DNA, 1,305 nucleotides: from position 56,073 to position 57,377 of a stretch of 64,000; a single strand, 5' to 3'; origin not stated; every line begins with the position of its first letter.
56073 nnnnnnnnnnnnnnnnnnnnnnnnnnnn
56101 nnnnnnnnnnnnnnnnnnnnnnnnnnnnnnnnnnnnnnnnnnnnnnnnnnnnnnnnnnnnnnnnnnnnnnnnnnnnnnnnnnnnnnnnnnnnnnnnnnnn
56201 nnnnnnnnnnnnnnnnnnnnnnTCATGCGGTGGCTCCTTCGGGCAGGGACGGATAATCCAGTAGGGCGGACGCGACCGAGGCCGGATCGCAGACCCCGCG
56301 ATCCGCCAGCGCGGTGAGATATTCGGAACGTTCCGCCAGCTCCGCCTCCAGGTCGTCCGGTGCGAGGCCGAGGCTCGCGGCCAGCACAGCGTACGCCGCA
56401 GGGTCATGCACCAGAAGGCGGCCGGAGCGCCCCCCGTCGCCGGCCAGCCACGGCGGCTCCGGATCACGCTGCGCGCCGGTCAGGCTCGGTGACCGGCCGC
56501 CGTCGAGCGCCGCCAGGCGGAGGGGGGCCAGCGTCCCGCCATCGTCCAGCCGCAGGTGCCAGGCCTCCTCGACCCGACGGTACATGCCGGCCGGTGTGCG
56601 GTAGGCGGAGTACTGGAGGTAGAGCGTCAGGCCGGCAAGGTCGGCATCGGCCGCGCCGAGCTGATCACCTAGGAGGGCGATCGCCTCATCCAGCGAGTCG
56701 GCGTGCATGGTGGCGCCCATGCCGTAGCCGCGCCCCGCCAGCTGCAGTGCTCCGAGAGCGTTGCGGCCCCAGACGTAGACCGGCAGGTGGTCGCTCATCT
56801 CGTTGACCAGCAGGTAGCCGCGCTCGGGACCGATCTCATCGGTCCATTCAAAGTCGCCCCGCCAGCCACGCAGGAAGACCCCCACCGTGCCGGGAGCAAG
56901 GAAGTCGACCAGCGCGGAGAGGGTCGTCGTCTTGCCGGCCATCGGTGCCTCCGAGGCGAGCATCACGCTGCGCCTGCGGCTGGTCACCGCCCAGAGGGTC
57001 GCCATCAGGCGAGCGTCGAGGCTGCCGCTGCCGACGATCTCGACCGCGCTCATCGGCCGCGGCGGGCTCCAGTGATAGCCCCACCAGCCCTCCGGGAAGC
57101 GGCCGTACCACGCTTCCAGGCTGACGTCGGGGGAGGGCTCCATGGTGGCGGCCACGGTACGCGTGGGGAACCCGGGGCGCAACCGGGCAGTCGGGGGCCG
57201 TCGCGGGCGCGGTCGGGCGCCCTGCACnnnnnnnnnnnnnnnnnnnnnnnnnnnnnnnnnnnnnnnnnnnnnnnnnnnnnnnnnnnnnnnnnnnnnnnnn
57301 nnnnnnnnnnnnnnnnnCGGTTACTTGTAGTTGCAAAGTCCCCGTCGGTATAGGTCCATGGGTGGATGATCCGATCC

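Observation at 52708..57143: Coupled triad: PilT/VirB11-like P-loop protein, ChlI/BchI-like AAA+ with altered Walker motifs, and a 677-aa VWA protein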

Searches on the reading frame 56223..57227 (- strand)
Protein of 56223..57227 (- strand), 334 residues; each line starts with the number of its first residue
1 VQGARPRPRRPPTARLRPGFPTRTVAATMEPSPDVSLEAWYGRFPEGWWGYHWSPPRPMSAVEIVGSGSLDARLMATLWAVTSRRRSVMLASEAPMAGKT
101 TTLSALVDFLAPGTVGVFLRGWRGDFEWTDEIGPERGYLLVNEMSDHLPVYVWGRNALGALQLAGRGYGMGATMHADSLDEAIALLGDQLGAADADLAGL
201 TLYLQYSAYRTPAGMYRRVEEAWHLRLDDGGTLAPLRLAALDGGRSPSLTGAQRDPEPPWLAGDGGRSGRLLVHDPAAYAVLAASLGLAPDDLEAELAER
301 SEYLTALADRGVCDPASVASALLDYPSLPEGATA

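Call 3: search_protein_families(library=pfam, proteins=[window:56223-57227:-], max_evalue=0.1)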
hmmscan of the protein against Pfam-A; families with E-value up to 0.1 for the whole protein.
window:56223-57227:- (334 aa): 0 families
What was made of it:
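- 56223..57143 (-): Gene 1 (p1), 306 aa: stand-alone FlaI/archaeal-GspE-type ATPase C-terminal domain with no N-terminal domain. It has an N-terminal conserved WWG motif (W20, W21, G22, W25), then the RecA-like core, then a C-terminal helical bundle. The window protein has no Pfam hit (call 3).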

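Call 4: search_protein_families(library=ncbifam, proteins=[window:56223-57227:-], max_evalue=0.1)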
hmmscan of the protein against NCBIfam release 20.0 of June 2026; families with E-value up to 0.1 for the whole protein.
window:56223-57227:- (334 aa): 2 families
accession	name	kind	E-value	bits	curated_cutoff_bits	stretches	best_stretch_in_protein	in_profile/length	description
NF058587.1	archaellum_moto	equivalog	5.2e-06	25.5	550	1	57-112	247-301/527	archaellum flagellar ATPase motor FlaI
TIGR03819.1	heli_sec_ATPase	hypoth_equivalog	0.089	12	373.15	0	59-108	152-200/340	TadA family conjugal transfer-associated ATPase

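Call 5: search_protein_families(library=padloc, proteins=[window:56223-57227:-], max_evalue=0.1)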
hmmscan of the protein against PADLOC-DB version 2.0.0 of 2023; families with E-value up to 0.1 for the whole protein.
window:56223-57227:- (334 aa): 0 families

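Call 6: search_solved_structures(query=window:56223-57227:-, max_evalue=1, show_alignments=2)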
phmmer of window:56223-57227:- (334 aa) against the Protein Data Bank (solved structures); distinct sequences matched with E-value up to 1: 3.
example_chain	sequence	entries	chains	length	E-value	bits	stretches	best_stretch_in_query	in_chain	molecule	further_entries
2oap_1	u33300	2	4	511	0.00019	23.5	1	57-122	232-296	Type II secretion system protein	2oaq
4ii7_A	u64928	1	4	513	0.054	15.4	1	58-115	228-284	FlaI ATPase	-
4ihq_A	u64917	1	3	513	0.06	15.3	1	58-115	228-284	FlaI ATPase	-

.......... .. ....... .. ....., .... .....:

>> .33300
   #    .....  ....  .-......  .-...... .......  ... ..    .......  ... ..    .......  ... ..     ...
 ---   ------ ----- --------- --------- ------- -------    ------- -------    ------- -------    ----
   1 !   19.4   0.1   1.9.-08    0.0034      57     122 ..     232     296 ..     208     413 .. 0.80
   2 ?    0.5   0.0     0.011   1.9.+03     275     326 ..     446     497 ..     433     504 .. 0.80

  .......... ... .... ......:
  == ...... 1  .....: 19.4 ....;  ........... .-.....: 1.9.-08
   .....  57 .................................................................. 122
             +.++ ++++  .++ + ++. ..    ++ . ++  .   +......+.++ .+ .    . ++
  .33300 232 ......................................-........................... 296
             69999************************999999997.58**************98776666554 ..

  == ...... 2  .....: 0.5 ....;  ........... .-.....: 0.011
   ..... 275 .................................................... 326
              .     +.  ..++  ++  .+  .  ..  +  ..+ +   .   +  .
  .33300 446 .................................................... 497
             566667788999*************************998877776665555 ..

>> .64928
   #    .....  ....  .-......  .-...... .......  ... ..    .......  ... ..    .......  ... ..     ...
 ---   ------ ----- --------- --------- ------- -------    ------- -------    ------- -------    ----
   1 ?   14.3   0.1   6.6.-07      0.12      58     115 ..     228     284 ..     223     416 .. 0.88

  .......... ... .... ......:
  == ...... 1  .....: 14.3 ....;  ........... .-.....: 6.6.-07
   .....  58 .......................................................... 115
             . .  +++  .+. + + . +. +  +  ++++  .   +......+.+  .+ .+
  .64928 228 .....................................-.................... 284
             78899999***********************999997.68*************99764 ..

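Call 9: find_homologous_proteins(query=window:56223-57143:-, max_evalue=0.001)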
Query window:56223-57143:- (306 aa): 889 proteins with E <= 0.001 among 8000 candidates; the best 120 are listed.
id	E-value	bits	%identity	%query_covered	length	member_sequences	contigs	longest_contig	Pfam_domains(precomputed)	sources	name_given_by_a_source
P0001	2.3e-199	679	100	100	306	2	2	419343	-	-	-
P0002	3.4e-182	622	92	100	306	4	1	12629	-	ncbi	-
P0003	5.2e-180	615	90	100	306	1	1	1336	-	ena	-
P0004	7.1e-180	615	91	100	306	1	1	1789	-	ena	-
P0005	8.3e-179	611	90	100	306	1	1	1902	-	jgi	jgi:hypothetical protein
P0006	2.3e-178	610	90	100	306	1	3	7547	-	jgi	jgi:hypothetical protein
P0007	7.7e-178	608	90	100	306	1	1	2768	-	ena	-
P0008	1.2e-177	607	90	100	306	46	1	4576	-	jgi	jgi:hypothetical protein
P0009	2.0e-177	607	90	100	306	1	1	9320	-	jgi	jgi:hypothetical protein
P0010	2.3e-177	607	90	100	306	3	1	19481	-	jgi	jgi:hypothetical protein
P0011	2.4e-177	607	89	100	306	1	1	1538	-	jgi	jgi:hypothetical protein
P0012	4.5e-177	606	89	100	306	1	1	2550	-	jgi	jgi:hypothetical protein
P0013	6.0e-177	605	89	100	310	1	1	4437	-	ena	-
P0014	3.3e-176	603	89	100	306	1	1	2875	-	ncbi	-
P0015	4.4e-176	602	89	100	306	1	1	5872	-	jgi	jgi:hypothetical protein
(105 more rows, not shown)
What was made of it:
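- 56223..57143 (-): The 306-aa start is supported by homologue lengths (call 9).
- Checked: The 306-aa start is supported by relatives, most of which are 302-310 aa long (call 9).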

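Call 14: search_protein_representatives(protein=window:56223-57143:-)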
Query: 306 residues. Proteins with E-value up to 0.001 (for the whole library): 522; up to 1e-10: 295; up to 1e-30: 51. The best 150 are listed.
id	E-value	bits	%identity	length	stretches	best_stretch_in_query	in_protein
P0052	2.9e-168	575.0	86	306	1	1-306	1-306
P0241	6.9e-68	245.2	74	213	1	10-154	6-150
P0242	1.1e-55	205.2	72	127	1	9-129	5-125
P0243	2.6e-55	203.9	69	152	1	146-294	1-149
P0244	3.4e-54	200.3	75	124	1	102-224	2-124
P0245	1.1e-50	188.7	43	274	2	16-211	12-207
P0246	2.7e-47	177.6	42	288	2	17-234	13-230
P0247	4.0e-47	177.0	40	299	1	17-297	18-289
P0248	1.1e-46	175.7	62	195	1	116-277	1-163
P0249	2.6e-46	174.4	46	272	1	17-201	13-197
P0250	3.3e-45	170.7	39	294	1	17-294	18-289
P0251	4.9e-45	170.2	68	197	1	9-122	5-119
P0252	1.2e-44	168.9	38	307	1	3-299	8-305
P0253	1.3e-43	165.5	72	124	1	187-304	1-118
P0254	2.1e-43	164.8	66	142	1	61-192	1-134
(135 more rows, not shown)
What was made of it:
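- On Type II/IV secretion-system ATPase superfamily: Family members are ~260-310 aa (call 14).
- p1 family: 522 clusters at 50% identity, nearly all ~260-310 aa (call 14).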

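Call 18: find_related_loci(query=A2, collection=genome_contigs, flank=8000)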
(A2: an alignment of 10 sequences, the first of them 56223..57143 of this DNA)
Query A2 (306 aa) in genome_contigs; peptide patterns used: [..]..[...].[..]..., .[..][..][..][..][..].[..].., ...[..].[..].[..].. (x = any residue, [..] = any of these).
600 stretches matched a pattern (row limit reached: there are more); 39 encode a relative of the query (tblastn E <= 1e-3); 39 distinct loci.
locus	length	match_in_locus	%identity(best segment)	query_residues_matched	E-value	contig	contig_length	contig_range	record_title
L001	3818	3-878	90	15-306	6e-177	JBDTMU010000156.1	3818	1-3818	MAG: Chloroflexota bacterium isolate cluster3_bin.133 NODE_148396_length_3818_cov_15.294977, whole genome shotgun sequen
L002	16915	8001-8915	87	1-306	1e-168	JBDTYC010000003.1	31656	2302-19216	MAG: Chloroflexota bacterium isolate cluster4_bin.130 NODE_1846_length_31656_cov_7.565109, whole genome shotgun sequence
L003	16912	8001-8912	85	1-304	2e-162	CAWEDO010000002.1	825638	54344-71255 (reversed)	MAG: uncultured Chloroflexia bacterium isolate MFD04944.bin.1.320 genome assembly, contig: contig_38707, whole genome sh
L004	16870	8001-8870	73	8-297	7e-136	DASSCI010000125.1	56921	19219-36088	MAG TPA_asm: Candidatus Limnocylindria bacterium isolate SMAG_U917 k141_1765599, whole genome shotgun sequence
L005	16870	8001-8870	72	8-297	7e-136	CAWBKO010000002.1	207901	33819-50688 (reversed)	MAG: uncultured Chloroflexia bacterium isolate MFD09212.bin.2.38 genome assembly, contig: contig_28632, whole genome sho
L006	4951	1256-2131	71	8-299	1e-136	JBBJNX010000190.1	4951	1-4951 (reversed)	MAG: Candidatus Limnocylindria bacterium isolate RDP_SRG_28 NODE_12755_length_4951_cov_5.363766, whole genome shotgun se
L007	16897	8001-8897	75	3-300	2e-135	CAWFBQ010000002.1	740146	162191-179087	MAG: uncultured Chloroflexia bacterium isolate MFD02416.bin.1.124 genome assembly, contig: contig_15465, whole genome sh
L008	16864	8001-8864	72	9-297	6e-132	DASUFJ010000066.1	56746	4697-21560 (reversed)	MAG TPA_asm: Candidatus Limnocylindria bacterium isolate SMAG_U1376 k141_876852, whole genome shotgun sequence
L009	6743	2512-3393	68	8-301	1e-130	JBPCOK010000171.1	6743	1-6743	MAG: Candidatus Limnocylindria bacterium isolate TH_ant_mag_154 S1Ck127_7268128_flag_0_multi_56.9154_len_6743, whole gen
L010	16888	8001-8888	75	6-301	2e-141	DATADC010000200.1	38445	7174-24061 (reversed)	MAG TPA_asm: Candidatus Limnocylindria bacterium isolate SMAG_U6740 k141_3496820, whole genome shotgun sequence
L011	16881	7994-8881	69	2-297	1e-127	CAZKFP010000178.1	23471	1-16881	MAG TPA_asm: uncultured Steroidobacteraceae bacterium isolate binchicken_co31_383 genome assembly, contig: k141_1780181,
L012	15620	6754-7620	72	9-297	8e-127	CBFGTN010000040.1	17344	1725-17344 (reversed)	MAG TPA_asm: uncultured bacterium isolate SRR28857632_binner23_Refined_42 genome assembly, contig: ERZ27320651.835, whol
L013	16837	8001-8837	71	15-293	9e-126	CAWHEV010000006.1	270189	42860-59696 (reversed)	MAG: uncultured Chloroflexia bacterium isolate MFD02360.bin.1.60 genome assembly, contig: contig_43102, whole genome sho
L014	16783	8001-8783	39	17-294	3e-46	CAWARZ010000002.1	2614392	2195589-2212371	MAG: uncultured Chloroflexia bacterium isolate MFD02416.bin.2.68 genome assembly, contig: contig_1827, whole genome shot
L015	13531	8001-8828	37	17-303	5e-44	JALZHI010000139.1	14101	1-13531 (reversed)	MAG: Chloroflexota bacterium isolate PEA bin13 SC8833_NODE_140_length_14101_cov_1.508730, whole genome shotgun sequence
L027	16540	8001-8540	43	17-193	9e-32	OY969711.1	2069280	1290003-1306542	MAG: uncultured Chloroflexia bacterium isolate MFD09730.bin.c.1 genome assembly, chromosome: 1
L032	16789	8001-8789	28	11-297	2e-22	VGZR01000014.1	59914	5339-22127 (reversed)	MAG: SAR202 cluster bacterium isolate K_Offshore_120m_m2_146 K_Offshore_120m_m2_146_Ga0194131_10000623, whole genome sho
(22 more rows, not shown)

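Call 44: predict_structure(alignment_id=A1)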
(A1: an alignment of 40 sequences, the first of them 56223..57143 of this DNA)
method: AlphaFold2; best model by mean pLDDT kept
length: 306 residues; sequences in the alignment: 40
mean_pLDDT: 87.2   pTM: 0.88
mean pLDDT of the five models: 87.2, 86.8, 86.3, 86.3, 85.9
residues with pLDDT >= 90: 218; 70-90: 36; 50-70: 37; < 50: 15
segments of 3 or more residues with pLDDT < 50: 1-4, 224-226, 301-306
pLDDT, mean of each block of 10 residues (from residue 1): 58 67 67 94 97 97 93 95 93 81 95 94 93 97 97 97 98 96 84 98 98 83 51 55 93 98 97 96 95 85 43
secondary structure, 60 per line:
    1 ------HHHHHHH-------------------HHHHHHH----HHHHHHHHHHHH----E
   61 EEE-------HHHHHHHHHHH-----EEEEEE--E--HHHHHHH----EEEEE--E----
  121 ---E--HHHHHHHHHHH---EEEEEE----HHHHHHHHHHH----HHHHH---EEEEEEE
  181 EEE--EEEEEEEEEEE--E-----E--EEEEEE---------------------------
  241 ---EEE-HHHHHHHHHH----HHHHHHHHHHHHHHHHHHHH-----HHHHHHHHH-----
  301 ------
elements in order: H7-13 H33-39 H44-55 E60-63 H71-81 E87-92 H98-104 E109-113 H127-137 E141-146 H151-161 H166-170 E174-183 E186-196 E208-213 E244-246 H248-257 H262-281 H287-295
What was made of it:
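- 56223..57143 (-): AF2 model: pLDDT 87, pTM 0.88 (call 44).
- AF2 model with pLDDT 87 (call 44).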

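Call 46: fold_search(model_id=the predicted structure, library=pdb)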
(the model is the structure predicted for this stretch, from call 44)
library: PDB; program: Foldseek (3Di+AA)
matches with E <= 10: 1355; with E <= 0.001: 37
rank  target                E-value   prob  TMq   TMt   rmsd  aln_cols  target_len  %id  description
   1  4ihq_A                2.3e-14  1.00  0.67  0.41   4.2       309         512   16  Archaellum Assembly ATPase FlaI bound to ADP (released 2013-03-06)
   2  4ihq_C                4.0e-14  1.00  0.67  0.41   4.6       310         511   17  Archaellum Assembly ATPase FlaI bound to ADP (released 2013-03-06)
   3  2oap_2                4.2e-14  1.00  0.67  0.43   4.5       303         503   19  Crystal structure of the archaeal secretion ATPase GspE in complex with AMP-PNP (released 2007-02-13)
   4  4ii7_D                7.2e-14  1.00  0.68  0.43   3.8       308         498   17  Archaellum Assembly ATPase FlaI (released 2013-03-06)
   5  4ii7_B                8.1e-14  1.00  0.66  0.42   4.1       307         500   18  Archaellum Assembly ATPase FlaI (released 2013-03-06)
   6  2oap_1                8.6e-14  1.00  0.67  0.43   4.3       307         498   18  Crystal structure of the archaeal secretion ATPase GspE in complex with AMP-PNP (released 2007-02-13)
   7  4ii7_C                2.2e-13  1.00  0.67  0.41   4.0       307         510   18  Archaellum Assembly ATPase FlaI (released 2013-03-06)
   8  4ii7_A                5.8e-13  1.00  0.65  0.41   4.4       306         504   18  Archaellum Assembly ATPase FlaI (released 2013-03-06)
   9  8rkd_A                2.1e-08  1.00  0.52  0.39   6.1       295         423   17  TadA/CpaF with AMPPNP (released 2024-08-14)
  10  8rjf_A                7.1e-08  1.00  0.53  0.39   6.0       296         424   17  TadA/CpaF with ADP (released 2024-08-14)
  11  9e24_A                5.7e-07  1.00  0.53  0.40   5.1       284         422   17  Closed structure of CpaF without nucleotides (Apo dataset) (released 2025-04-23)
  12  3jc8_Ba               1.3e-05  1.00  0.53  0.37   7.3       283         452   15  Architectural model of the type IVa pilus machine in a piliated state (released 2016-03-16)
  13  6ojy_A                3.0e-05  1.00  0.37  0.33   4.7       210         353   17  Methylated PilT4 from Geobacter metallireducens bound to sulfate: C3ocococ conformation (released 2019-11-20)
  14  9n32_C                5.7e-05  1.00  0.38  0.33   5.0       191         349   18  PilU from Pseudomonas aeruginosa: C3ocococ conformation (released 2025-12-10)
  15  9n32_A                5.7e-05  1.00  0.38  0.33   5.1       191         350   18  PilU from Pseudomonas aeruginosa: C3ocococ conformation (released 2025-12-10)
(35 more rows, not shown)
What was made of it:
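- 56223..57143 (-): Foldseek hits FlaI 4ihq/4ii7 and GspE 2oap at E~1e-14, TMq 0.67, over ~305 columns (call 46).
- On Type II/IV secretion-system ATPase superfamily (T2SSE; FlaI/GspE/TadA branch): Foldseek E~1e-14 and TMq 0.67 (call 46).
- Foldseek: FlaI and GspE at E~1e-14 over the whole length, then CpaF, then PilB/PilT/VirB11 (call 46).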

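Call 67: search_solved_structures(query=A1, max_evalue=1)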
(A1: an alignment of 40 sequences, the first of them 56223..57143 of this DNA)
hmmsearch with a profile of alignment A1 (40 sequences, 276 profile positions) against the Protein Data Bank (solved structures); distinct sequences matched with E-value up to 1: 25.
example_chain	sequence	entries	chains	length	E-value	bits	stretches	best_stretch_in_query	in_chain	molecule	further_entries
2oap_1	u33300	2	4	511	1.6e-35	126.2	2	121-274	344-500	Type II secretion system protein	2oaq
4ii7_A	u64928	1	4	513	2e-23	86.5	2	126-271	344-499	FlaI ATPase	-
4ihq_A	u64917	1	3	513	2.7e-23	86.1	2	127-271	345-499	FlaI ATPase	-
8rjf_A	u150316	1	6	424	0.00014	24.7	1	24-87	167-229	Pilus assembly ATPase CpaF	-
8rkd_E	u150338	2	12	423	0.00014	24.7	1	24-87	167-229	Pilus assembly ATPase CpaF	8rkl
9e24_A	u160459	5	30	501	0.00017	24.4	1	24-87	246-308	CpaF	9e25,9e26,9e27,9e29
5zfq_A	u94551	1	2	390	0.0042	19.9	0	50-80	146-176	Twitching motility pilus retraction protein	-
7u5f_A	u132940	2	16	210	0.0068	19.2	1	55-84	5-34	Guanylate kinase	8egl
3jvu_A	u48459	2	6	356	0.0075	19.1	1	55-81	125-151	Twitching mobility protein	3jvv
2gza_A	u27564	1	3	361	0.014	18.2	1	55-87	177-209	Type IV secretion system protein VirB11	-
2eyu_A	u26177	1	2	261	0.039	16.7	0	49-81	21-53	twitching motility protein PilT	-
6ojx_A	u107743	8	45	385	0.063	16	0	50-81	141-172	Twitching motility pilus retraction ATPase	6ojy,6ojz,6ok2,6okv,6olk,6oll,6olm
8wdb_D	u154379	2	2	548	0.071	15.9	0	52-92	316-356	Probable dipeptide-transport ATP-binding protein ABC transporter DppD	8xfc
8wd9_D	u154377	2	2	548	0.071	15.9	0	52-92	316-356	Probable dipeptide-transport ATP-binding protein ABC transporter DppD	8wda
6tqe_A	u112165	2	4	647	0.096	15.4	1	49-98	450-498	ABC transporter ATP-binding protein/permease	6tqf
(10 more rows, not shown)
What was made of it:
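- On Type II/IV secretion-system ATPase superfamily (T2SSE; FlaI/GspE/TadA branch): Profile E=1.6e-35 to 2oap (call 67).
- There is clear homology to FlaI/GspE/CpaF (calls 46, 67).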

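Call 68: search_protein_families(library=pfam, alignment_id=A1, max_evalue=0.01)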
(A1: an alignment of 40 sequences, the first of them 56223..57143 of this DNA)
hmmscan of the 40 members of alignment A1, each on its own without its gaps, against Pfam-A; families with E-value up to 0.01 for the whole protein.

A. member 1, window:56223-57143:- (306 aa): 0 families

B. families by the number of members that match (of 40 scanned): 14 families
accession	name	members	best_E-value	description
PF00437.27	T2SSE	16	1.4e-05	Type II/IV secretion system protein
PF13191.12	AAA_16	6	5.6e-08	AAA ATPase domain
PF13401.12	AAA_22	5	6.3e-05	AAA domain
PF00005.33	ABC_tran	5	0.00019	ABC transporter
PF13604.12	AAA_30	4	7.6e-05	AAA domain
PF13555.12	AAA_29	2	0.0013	P-loop containing region of AAA domain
PF13514.12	AAA_27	2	0.0041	AAA domain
PF23989.1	PilB3_C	2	0.0061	PilB3-like, C-terminal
PF25199.1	nSTAND_NTPase5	1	0.0006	Novel STAND NTPase 5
PF03193.22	RsgA_GTPase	1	0.0017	RsgA GTPase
PF13481.12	AAA_25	1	0.0024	AAA domain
PF01078.27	Mg_chelatase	1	0.0046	Magnesium chelatase, subunit ChlI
PF13671.12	AAA_33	1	0.0078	AAA domain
PF20720.3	nSTAND3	1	0.0079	Novel STAND NTPase 3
